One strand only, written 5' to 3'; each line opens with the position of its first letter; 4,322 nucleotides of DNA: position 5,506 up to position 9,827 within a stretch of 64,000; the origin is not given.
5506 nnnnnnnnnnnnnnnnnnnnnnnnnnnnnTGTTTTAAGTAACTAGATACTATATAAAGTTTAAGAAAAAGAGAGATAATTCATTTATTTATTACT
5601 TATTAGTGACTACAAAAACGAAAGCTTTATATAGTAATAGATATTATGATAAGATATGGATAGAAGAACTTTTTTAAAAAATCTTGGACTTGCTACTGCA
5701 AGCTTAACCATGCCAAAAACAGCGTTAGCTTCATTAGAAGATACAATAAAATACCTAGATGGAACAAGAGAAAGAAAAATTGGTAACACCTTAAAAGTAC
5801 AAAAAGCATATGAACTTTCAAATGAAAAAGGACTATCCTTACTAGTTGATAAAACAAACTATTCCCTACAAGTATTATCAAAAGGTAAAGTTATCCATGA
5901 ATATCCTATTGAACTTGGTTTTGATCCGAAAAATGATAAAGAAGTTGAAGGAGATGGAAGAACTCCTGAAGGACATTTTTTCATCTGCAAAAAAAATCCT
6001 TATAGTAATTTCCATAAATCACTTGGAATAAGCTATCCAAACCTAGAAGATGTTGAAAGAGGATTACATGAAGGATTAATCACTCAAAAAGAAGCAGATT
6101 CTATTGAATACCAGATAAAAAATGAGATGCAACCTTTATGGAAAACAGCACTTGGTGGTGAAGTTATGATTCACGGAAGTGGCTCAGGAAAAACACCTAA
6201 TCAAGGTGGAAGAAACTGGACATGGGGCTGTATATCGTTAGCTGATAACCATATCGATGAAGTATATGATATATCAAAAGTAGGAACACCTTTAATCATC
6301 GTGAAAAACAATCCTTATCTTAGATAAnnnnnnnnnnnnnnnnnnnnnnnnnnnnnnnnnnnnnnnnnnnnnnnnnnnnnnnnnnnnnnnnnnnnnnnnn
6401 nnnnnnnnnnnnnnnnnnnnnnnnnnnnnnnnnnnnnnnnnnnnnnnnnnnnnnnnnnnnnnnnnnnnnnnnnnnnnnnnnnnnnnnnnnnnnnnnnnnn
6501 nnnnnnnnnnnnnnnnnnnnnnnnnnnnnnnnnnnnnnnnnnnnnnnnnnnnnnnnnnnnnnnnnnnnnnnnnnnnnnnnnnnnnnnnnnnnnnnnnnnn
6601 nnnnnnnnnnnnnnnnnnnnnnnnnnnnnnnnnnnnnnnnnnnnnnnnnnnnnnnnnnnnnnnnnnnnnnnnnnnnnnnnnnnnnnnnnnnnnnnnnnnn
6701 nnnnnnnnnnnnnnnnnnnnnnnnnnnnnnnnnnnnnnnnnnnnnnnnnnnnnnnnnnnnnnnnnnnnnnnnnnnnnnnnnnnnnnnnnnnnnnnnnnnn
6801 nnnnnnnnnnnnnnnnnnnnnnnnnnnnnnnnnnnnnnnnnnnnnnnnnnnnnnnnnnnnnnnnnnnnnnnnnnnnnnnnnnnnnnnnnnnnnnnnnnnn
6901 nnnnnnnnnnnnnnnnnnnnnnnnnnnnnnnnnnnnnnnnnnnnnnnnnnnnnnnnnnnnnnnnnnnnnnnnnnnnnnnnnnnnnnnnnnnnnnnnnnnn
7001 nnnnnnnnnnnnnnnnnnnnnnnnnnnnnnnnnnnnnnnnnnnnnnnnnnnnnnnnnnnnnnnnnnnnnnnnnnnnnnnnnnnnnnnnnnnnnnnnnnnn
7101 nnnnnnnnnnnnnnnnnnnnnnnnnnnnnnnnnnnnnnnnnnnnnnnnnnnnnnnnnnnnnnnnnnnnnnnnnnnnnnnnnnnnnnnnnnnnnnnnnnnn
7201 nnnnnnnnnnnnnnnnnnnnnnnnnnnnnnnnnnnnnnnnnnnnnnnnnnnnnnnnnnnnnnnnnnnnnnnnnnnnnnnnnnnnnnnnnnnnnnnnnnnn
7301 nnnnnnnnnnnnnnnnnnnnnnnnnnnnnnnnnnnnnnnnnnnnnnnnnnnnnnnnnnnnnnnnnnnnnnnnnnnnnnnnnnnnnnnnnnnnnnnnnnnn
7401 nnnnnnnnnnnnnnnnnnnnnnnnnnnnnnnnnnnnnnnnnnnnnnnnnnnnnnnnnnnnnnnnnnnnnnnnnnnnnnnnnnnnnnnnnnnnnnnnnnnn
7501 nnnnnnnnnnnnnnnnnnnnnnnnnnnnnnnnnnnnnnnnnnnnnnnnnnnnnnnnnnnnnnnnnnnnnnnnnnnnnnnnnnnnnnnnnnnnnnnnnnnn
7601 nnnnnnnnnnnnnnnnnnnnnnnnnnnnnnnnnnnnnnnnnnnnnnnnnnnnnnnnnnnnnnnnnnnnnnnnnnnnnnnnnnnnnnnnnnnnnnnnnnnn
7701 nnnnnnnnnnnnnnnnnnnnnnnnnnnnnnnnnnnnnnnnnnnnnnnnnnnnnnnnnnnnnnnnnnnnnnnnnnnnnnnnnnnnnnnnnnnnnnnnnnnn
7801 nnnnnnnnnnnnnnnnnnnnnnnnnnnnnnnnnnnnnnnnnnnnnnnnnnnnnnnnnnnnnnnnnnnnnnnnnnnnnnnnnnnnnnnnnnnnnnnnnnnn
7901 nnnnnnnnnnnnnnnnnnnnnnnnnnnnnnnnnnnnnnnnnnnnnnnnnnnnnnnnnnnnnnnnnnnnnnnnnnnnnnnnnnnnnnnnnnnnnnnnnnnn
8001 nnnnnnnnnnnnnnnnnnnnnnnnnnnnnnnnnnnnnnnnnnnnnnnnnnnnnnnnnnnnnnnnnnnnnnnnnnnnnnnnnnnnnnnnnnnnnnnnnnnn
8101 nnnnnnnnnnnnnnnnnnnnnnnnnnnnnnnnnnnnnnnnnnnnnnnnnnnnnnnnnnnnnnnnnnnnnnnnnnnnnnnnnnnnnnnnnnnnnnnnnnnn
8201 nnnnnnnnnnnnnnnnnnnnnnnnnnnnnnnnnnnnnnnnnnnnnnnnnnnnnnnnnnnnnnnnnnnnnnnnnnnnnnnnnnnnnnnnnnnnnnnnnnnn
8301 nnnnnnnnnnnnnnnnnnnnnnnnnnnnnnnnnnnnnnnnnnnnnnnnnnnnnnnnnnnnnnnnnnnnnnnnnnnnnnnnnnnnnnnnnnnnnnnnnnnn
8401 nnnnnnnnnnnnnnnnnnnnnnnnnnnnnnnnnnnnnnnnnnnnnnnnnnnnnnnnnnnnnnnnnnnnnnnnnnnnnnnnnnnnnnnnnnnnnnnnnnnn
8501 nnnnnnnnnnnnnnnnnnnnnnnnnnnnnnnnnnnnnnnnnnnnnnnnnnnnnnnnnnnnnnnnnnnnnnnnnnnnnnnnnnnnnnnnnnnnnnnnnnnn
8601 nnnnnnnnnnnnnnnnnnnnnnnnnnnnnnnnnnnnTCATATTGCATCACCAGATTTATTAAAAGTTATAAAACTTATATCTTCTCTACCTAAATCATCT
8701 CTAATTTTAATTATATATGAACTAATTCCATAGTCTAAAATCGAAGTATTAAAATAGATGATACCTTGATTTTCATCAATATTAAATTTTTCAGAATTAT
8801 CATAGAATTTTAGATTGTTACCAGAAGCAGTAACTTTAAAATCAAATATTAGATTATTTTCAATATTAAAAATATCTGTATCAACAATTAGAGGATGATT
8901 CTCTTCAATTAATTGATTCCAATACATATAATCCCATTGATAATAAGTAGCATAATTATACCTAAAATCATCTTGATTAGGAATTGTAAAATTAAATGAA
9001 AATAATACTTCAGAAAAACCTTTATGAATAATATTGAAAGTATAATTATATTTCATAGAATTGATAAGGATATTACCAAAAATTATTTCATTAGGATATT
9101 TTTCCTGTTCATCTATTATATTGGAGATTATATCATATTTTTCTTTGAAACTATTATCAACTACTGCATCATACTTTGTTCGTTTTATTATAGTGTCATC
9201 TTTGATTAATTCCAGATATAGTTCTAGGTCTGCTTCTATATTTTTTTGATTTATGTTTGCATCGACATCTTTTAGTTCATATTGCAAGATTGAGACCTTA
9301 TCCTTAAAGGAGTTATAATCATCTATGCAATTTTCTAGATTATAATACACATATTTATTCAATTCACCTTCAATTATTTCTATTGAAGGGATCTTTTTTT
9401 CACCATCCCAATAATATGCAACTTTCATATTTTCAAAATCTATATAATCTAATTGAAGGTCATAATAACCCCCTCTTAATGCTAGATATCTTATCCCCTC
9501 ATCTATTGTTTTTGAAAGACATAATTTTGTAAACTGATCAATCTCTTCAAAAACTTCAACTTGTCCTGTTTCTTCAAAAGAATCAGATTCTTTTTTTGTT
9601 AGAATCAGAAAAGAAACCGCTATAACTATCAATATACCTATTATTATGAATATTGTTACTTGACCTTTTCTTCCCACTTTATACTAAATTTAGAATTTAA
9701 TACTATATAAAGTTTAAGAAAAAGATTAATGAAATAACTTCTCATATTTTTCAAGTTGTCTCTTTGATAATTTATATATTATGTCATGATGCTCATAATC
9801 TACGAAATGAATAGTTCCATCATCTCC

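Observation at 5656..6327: Tat-signal L,D-transpeptidase (YkuD domain) in an archaeal genome, nested between the duplicated cassettes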

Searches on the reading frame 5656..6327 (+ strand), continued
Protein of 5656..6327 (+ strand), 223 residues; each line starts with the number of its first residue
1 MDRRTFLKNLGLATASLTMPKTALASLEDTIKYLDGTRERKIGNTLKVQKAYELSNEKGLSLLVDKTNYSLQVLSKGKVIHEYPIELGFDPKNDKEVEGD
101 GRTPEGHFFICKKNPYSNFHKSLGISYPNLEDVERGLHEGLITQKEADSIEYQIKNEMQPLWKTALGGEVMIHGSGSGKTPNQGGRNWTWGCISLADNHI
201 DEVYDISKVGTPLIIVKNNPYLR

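Call 85: find_encoding_contigs(protein=P0315, flank=10000, max_places=2)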
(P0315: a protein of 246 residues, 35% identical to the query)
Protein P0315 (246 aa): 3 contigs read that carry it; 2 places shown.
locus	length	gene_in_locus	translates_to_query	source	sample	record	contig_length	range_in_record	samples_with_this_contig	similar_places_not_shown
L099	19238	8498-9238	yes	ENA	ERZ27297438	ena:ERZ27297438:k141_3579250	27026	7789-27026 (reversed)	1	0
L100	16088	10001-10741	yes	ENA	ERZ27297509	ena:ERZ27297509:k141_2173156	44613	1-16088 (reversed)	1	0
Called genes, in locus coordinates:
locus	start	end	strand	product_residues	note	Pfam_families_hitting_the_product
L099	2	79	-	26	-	?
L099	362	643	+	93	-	PF02604:PhdYeFM_antitox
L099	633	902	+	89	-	PF06769:YoeB_toxin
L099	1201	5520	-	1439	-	PF00580:UvrD-helicase, PF13361:UvrD_C, PF13538:UvrD_C_2 (faint)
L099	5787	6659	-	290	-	PF02629:CoA_binding, PF13607:Succ_CoA_lig, PF00549:Ligase_CoA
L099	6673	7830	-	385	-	PF02786:CPSase_L_D2 (weak), PF08442:ATP-grasp_2, PF13549:ATP-grasp_5, PF24948:Citrate_synth_N, PF00549:Ligase_CoA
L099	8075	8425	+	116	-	-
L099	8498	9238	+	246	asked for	PF03734:YkuD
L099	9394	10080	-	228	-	PF10899:AbiGi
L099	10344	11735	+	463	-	PF00871:Acetate_kinase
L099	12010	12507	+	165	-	-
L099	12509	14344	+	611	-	PF01602:Adaptin_N (faint), PF13513:HEAT_EZ (faint), PF13646:HEAT_2, PF25786:HEAT_GCN1_C (faint), PF12717:Cnd1 (faint), PF13646:HEAT_2 (weak), PF13646:HEAT_2, PF03130:HEAT_PBS (weak), +3 more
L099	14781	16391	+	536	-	PF05681:Fumerase, PF05683:Fumerase_C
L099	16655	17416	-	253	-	PF23988:DUF7309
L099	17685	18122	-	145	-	PF11535:Calci_bind_CcbP (weak)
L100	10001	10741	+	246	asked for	PF03734:YkuD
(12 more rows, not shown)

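Call 88: search_solved_structures(query=L083:1-8806:-, max_evalue=1)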
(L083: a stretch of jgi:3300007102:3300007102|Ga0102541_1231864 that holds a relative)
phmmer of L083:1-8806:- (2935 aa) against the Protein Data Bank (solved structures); distinct sequences matched with E-value up to 1: 0.

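Call 105: search_protein_families(library=ncbifam, alignment_id=A2, max_evalue=0.01)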
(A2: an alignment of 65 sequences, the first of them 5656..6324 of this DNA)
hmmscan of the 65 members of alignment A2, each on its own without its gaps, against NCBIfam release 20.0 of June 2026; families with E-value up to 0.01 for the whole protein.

A. member 1, window:5656-6324:+ (223 aa): 1 family
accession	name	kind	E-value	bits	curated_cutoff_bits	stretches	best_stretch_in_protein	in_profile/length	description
NF040599.1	LdtF_DpaA_YafK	equivalog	3.8e-05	22.9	365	1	19-138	14-127/242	peptidoglycan meso-diaminopimelic acid protein amidase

B. families by the number of members that match (of 65 scanned): 9 families
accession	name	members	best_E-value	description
NF040599.1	LdtF_DpaA_YafK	65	3.1e-14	peptidoglycan meso-diaminopimelic acid protein amidase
NF007563.0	PRK10190.1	21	9.6e-06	L,D-transpeptidase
NF040925.1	LD_carbox_ElsL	21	3.8e-05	cell wall-recycling L,D-carboxypeptidase ElsL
NF007612.0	PRK10260.1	19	0.00011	L,D-transpeptidase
TIGR01669.1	phage_XkdX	3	0.00073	XkdX family protein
NF004786.0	PRK06132.1-3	3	0.00082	hypothetical protein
NF047955.1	TransPepLdtE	3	0.0014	L,D-transpeptidase LdtE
NF004785.0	PRK06132.1-2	1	0.0022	hypothetical protein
NF008084.0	PRK10819.1-5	1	0.0034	TonB system transport protein TonB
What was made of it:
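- On DpaA/LdtF/YafK equivalog (NCBIfam NF040599): It is nevertheless the curated model that all 65 family members match, with the best E-value (call 105).
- Of the 65 family members, 21 also weakly hit LDT models (call 105). Of the family members, 21 weakly resemble the recycling carboxypeptidase ElsL (call 105).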

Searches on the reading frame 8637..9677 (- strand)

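Call 8: search_protein_families(library=pfam, proteins=[window:8637-9677:-], max_evalue=0.01)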
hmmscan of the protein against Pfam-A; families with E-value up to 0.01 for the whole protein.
window:8637-9677:- (346 aa): 0 families

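Call 9: search_protein_families(library=ncbifam, proteins=[window:8637-9677:-], max_evalue=0.01)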
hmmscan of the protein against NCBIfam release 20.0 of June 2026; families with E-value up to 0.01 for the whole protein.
window:8637-9677:- (346 aa): 0 families

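Call 63: search_protein_families(library=pfam, proteins=[window:8637-9677:-], max_evalue=0.1)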
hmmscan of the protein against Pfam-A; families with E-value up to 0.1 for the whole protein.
window:8637-9677:- (346 aa): 1 family
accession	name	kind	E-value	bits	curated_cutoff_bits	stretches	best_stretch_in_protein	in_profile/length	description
PF15730.10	DUF4680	-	0.075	13.8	27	0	130-198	66-130/144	Domain of unknown function (DUF4680)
